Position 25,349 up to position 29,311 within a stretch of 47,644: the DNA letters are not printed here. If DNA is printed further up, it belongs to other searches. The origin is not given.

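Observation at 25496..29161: Coupling-protein-like conjugation ATPase fused in one ORF to an intact GGDEF diguanylate cyclase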

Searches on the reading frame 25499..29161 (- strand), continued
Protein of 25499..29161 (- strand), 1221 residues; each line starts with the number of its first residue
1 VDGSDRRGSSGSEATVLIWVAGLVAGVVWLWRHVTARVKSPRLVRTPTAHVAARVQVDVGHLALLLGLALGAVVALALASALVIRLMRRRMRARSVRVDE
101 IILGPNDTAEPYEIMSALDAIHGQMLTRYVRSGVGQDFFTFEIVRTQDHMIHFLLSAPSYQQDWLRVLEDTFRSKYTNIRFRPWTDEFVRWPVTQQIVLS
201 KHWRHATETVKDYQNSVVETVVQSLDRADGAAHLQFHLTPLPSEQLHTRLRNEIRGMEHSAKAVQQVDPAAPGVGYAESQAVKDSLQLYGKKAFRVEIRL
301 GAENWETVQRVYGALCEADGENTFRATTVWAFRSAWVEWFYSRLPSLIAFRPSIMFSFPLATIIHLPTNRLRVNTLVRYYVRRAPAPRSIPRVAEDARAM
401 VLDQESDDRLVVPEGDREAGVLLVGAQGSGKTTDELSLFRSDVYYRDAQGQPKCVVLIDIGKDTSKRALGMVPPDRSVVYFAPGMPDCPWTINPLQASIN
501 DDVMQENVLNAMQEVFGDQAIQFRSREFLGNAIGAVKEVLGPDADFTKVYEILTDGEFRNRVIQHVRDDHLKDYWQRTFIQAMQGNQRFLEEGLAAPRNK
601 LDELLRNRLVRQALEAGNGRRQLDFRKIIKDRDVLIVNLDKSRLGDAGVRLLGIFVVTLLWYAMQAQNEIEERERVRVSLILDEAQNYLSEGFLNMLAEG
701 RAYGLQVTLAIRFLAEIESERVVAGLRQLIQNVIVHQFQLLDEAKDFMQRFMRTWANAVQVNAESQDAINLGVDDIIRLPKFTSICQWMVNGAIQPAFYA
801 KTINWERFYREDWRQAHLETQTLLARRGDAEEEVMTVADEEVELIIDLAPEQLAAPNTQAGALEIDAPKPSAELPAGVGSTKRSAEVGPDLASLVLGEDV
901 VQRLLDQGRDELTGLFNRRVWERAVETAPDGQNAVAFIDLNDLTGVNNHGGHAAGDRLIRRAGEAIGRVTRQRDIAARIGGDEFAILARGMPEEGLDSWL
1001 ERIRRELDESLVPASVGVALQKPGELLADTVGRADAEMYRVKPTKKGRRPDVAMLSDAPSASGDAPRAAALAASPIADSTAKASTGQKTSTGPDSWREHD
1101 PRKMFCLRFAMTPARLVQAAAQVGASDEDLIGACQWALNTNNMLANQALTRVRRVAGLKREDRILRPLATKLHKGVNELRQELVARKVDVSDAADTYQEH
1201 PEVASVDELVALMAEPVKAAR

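Call 62: find_encoding_contigs(protein=P0036, flank=10000, max_places=1)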
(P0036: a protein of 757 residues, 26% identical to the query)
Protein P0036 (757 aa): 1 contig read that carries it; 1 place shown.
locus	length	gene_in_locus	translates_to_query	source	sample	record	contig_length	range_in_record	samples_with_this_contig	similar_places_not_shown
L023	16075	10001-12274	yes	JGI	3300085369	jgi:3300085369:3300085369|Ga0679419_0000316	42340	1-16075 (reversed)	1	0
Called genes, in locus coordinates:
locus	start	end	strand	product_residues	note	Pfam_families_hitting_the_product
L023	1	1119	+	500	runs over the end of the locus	PF00324:AA_permease, PF13520:AA_permease_2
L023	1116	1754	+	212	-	PF00583:Acetyltransf_1 (weak), PF13508:Acetyltransf_7 (weak)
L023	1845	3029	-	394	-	PF01381:HTH_3, PF13560:HTH_31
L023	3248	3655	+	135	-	-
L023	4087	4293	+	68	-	-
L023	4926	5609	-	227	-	-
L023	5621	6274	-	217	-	PF12671:Amidase_6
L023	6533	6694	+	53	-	-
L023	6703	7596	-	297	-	-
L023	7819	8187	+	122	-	-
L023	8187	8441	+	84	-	-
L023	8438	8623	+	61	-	-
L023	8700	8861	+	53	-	-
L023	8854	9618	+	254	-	PF10935:DUF2637 (weak)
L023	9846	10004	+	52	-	-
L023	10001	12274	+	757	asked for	PF01935:DUF87 (weak), PF10412:TrwB_AAD_bind (faint)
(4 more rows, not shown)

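Call 66: search_protein_representatives(alignment_id=A2)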
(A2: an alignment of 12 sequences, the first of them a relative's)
Query: 12 sequences, 1030 profile positions. Proteins with E-value up to 0.001 (for the whole library): 11189; up to 1e-10: 6304; up to 1e-30: 1283. The best 150 are listed.
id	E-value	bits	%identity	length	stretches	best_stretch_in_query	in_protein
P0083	0.0e+00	1552.3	-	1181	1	3-1029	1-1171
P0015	0.0e+00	1469.0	-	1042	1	6-1028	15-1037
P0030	0.0e+00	1463.9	-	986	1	5-1029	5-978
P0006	0.0e+00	1452.8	-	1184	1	7-1027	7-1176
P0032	0.0e+00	1447.0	-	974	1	9-978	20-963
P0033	0.0e+00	1419.9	-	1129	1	5-1027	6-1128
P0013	0.0e+00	1415.9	-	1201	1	6-1025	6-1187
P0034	0.0e+00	1325.5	-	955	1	13-978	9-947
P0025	0.0e+00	1199.2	-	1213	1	6-1011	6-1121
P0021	0.0e+00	1189.3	-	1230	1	14-983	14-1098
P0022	0.0e+00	1160.9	-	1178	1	5-976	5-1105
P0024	0.0e+00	1147.3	-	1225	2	2-832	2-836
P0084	0.0e+00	1023.9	-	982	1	147-1024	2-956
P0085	4.2e-282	955.3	-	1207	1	15-977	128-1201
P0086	5.4e-249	845.7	-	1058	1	67-881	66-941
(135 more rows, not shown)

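Call 68: search_protein_families(library=pfam, alignment_id=A5, max_evalue=0.001)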
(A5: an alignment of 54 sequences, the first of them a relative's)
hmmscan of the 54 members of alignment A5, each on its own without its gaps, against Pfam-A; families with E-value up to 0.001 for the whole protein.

A. member 1, P0094 (815 aa): 3 families
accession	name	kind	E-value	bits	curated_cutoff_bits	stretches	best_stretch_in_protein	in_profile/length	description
PF12696.13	TraG-D_C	-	1.3e-05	25.5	22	1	656-729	1-78/126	TraM recognition site of TraD and TraG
PF10412.15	TrwB_AAD_bind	-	3.9e-05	23.2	20.5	0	624-728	213-321/387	Type IV secretion-system coupling protein DNA-binding domain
PF25199.1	nSTAND_NTPase5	-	0.0007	19.9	34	0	402-447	39-84/145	Novel STAND NTPase 5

B. families by the number of members that match (of 54 scanned): 28 families (the first 25 are shown)
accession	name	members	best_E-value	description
PF10412.15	TrwB_AAD_bind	46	1.2e-18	Type IV secretion-system coupling protein DNA-binding domain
PF01935.23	DUF87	40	2.4e-10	Helicase HerA, central domain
PF12696.13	TraG-D_C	38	8.8e-13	TraM recognition site of TraD and TraG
PF02534.20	T4SS-DNA_transf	20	8e-11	Type IV secretory system Conjugative DNA transfer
PF25199.1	nSTAND_NTPase5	18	1.2e-07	Novel STAND NTPase 5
PF13401.12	AAA_22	18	2.6e-07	AAA domain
PF13191.12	AAA_16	6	1.2e-07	AAA ATPase domain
PF20720.3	nSTAND3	4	2.1e-05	Novel STAND NTPase 3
PF13814.12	Replic_Relax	3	2.8e-10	Replication-relaxation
PF01580.24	FtsK_SpoIIIE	3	1.7e-07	FtsK/SpoIIIE family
PF19044.6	P-loop_TraG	3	1.7e-06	TraG P-loop domain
PF12846.13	AAA_10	3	0.00021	AAA-like domain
PF23477.1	zf_Tbcl_2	2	8.9e-08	Probable treble clef zinc finger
PF24389.1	ORC-CDC6-like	2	7.8e-05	ORC-CDC6-like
PF13555.12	AAA_29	2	9.2e-05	P-loop containing region of AAA domain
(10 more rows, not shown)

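Call 85: search_protein_families(library=pfam, proteins=[L003:2-1123:+, L003:1127-2029:+, L003:2045-2881:+, L003:3005-3235:+, L003:3311-3793:+, L003:3823-4395:+, L003:4425-5042:+, L003:5695-5964:+, L003:8129-9523:+, L003:9687-9989:+], max_evalue=0.1)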
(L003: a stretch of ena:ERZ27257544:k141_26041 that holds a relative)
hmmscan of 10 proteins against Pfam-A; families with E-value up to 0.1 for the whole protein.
L003:2-1123:+ (373 aa): 31 families (the best 25 are shown)
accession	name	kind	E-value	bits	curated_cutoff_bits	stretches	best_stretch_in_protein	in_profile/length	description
PF00437.27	T2SSE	-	3.8e-28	98.6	24.9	1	100-315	69-273/370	Type II/IV secretion system protein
PF25199.1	nSTAND_NTPase5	-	5.4e-07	30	34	1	154-213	32-89/145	Novel STAND NTPase 5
PF06414.18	Zeta_toxin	-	1.1e-05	25.4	22.3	1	168-218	19-66/199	Zeta toxin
PF13191.12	AAA_16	-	3.1e-05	25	32.6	1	159-188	17-47/167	AAA ATPase domain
PF01580.24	FtsK_SpoIIIE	-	6.9e-05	22.8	24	1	163-264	39-140/221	FtsK/SpoIIIE family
PF00270.35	DEAD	-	0.00019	21.6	26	1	158-207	7-58/167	DEAD/DEAH box helicase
PF13476.12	AAA_23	-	0.00032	21.8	27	1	168-194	22-48/201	AAA domain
PF20720.3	nSTAND3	-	0.00045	20.4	27.2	1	159-207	11-58/155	Novel STAND NTPase 3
PF04851.21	ResIII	-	0.00047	20.5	22.5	1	163-207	21-66/164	Type III restriction enzyme, res subunit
PF13555.12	AAA_29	-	0.0014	18.8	27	1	164-186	23-43/61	P-loop containing region of AAA domain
PF13401.12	AAA_22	-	0.002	18.9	27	1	164-192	4-32/130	AAA domain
PF07728.20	AAA_5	-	0.0022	18.5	22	1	167-214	1-48/139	AAA domain (dynein-related subfamily)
PF13604.12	AAA_30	-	0.0051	17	27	1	164-200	17-52/191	AAA domain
PF13479.12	AAA_24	-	0.0057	17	27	0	167-201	4-38/195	AAA domain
PF13238.12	AAA_18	-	0.0058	17.5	29.4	1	168-190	1-24/128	AAA domain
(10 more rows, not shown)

L003:1127-2029:+ (300 aa): 2 families
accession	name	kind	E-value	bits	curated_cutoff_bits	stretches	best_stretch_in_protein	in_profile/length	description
PF18353.6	PG_isomerase_N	-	0.049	14.5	25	1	254-299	45-90/112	Phosphoglucose isomerase N-terminal domain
PF05055.17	DUF677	-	0.059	12.7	29.1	0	220-278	164-222/336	Protein of unknown function (DUF677)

L003:2045-2881:+ (278 aa): 2 families
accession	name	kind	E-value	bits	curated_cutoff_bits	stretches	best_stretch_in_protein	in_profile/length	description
PF11821.13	ActD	-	0.013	15.6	25.7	1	46-98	25-77/170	Alternative complex III, ActD subunit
PF03376.19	Adeno_E3B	-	0.033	14.9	25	1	67-119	10-58/67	Adenovirus E3B protein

L003:3005-3235:+ (76 aa): 2 families
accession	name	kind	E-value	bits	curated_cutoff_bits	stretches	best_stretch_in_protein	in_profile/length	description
PF20556.3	DUF6768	-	0.042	14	27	1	18-63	23-68/123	Family of unknown function (DUF6768)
PF17258.7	DUF5324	-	0.078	13.1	27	1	6-61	124-178/220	Family of unknown function (DUF5324)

L003:3311-3793:+ (160 aa): 1 family
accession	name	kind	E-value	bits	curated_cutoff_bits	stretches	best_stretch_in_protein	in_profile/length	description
PF08149.16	BING4CT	-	0.044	13.9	23.7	1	101-129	11-41/79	BING4CT (NUC141) domain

L003:3823-4395:+ (190 aa): 0 families

L003:4425-5042:+ (205 aa): 4 families
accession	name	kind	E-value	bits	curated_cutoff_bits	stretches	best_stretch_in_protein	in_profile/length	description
PF08666.17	SAF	-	3e-10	40.9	21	1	33-92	2-62/63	SAF domain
PF16976.10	RcpC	-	4.4e-05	23.8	28.8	1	99-182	7-99/114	Flp pilus assembly protein RcpC/CpaB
PF13144.11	ChapFlgA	-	6.2e-05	23.5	23.8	1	33-94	2-62/122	Chaperone for flagella basal body P-ring formation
PF13437.12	HlyD_3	-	0.074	14.2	22.2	1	71-129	5-62/106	HlyD family secretion protein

L003:5695-5964:+ (89 aa): 0 families

L003:8129-9523:+ (464 aa): 1 family
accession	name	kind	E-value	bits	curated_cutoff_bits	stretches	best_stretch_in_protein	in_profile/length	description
PF11016.13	DUF2854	-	0.069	13.5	25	0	321-368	13-61/146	Protein of unknown function (DUF2854)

L003:9687-9989:+ (100 aa): 3 families
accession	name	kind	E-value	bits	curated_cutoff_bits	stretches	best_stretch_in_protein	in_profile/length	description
PF01402.27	RHH_1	-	7e-05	23.1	20.5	1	6-40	3-37/39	Ribbon-helix-helix protein, copG family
PF21983.2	NikA-like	-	0.00084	19.9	27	1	3-63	5-65/72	Mobilization protein NikA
PF02478.21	Pneumo_phosprot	-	0.033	14.2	22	1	28-72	158-203/286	Pneumovirus phosphoprotein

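Call 86: search_protein_families(library=padloc, proteins=[window:25499-29161:-], max_evalue=0.001)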
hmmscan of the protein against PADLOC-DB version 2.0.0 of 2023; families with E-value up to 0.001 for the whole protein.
window:25499-29161:- (1221 aa): 2 families
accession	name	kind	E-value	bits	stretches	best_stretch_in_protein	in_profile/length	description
PDLC04140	mad8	-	1.1e-09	36.3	1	421-750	30-264/314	mads_8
PDLC04102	HerA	-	0.00097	15.6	0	628-712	461-551/654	-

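Call 89: search_dna_similar(query=window:25499-29161:-, collection=plasmids, mode=protein, max_rows=15)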
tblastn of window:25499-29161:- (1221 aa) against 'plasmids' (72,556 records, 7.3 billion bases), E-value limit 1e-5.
Records with a match: 2688; places in all: 4694; records where one place covers at least 80% of the query: 0.
Best place of each record, by identity: <60% 2688.
By first word of the organism name: Klebsiella 669; Rhizobium 392; Sinorhizobium 167; Escherichia 165; Ralstonia 137; Pantoea 98; Enterobacter 89; Agrobacterium 80; Vibrio 44; Deinococcus 40; and 184 more.
By predicted mobility (MOB-suite, as given by PLSDB): non-mobilizable 1460; conjugative 757; mobilizable 471.
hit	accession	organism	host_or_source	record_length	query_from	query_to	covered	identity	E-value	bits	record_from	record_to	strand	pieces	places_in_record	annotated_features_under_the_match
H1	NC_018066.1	Desulfosporosinus acidiphilus SJ4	acid mining effluent decantation pond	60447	101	818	59%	27.9%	3e-69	264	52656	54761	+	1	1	DNA translocase FtsK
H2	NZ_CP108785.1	Embleya sp. NBC_00888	-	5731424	328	802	39%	26.7%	5e-24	118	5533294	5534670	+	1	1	none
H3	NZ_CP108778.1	Embleya sp. NBC_00896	-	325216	353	802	37%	27.4%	6e-19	101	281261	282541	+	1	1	type IV secretory system conjugative DNA transfer family protein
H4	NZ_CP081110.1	Sulfitobacter mediterraneus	-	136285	416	800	32%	26.6%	1e-24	120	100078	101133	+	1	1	type IV secretion system DNA-binding domain-containing protein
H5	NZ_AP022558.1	Geobacillus subterraneus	-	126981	400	760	30%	26.3%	1e-21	110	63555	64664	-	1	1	type IV secretory system conjugative DNA transfer family protein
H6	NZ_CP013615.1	Clostridium perfringens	canine,Pure culture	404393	403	751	29%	25.0%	7e-13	81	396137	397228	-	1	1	type IV secretory system conjugative DNA transfer family protein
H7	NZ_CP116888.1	Aneurinibacillus sp. Ricciae_BoGa-3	whole organism,Plant material,Lab grown ...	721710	399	712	26%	26.9%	9e-16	91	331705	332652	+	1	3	type IV secretory system conjugative DNA transfer family protein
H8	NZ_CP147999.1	Neorhizobium sp. EC2-8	-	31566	373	720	29%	23.7%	5e-6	59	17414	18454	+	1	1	type IV secretory system conjugative DNA transfer family protein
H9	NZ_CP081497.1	Streptomyces sp. BHT-5-2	whole organism,plant soil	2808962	423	717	24%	27.6%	7e-13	82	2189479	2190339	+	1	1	none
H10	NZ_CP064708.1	Bradyrhizobium sp. 131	Acmispon strigosus,cell culture,root ...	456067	388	717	27%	23.7%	1e-15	91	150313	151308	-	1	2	type IV secretion system DNA-binding domain-containing protein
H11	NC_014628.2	Paenibacillus polymyxa SC2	-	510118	400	710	25%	24.4%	5e-14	85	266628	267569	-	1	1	type IV secretory system conjugative DNA transfer family protein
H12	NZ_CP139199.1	Paenibacillus polymyxa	mixed culture,soil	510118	400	710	25%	24.4%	5e-14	85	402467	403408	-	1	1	type IV secretory system conjugative DNA transfer family protein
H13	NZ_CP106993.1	Paenibacillus thiaminolyticus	mixed culture,sour bamboo shoots sample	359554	400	712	26%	24.0%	6e-11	75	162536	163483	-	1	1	type IV secretory system conjugative DNA transfer family protein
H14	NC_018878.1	Bacillus thuringiensis Bt407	-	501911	405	712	25%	24.2%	3e-13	83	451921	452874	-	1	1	type IV secretory system conjugative DNA transfer family protein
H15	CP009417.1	Jeotgalibacillus malaysiensis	-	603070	401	712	26%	23.8%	3e-11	76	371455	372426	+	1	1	traG/TraD family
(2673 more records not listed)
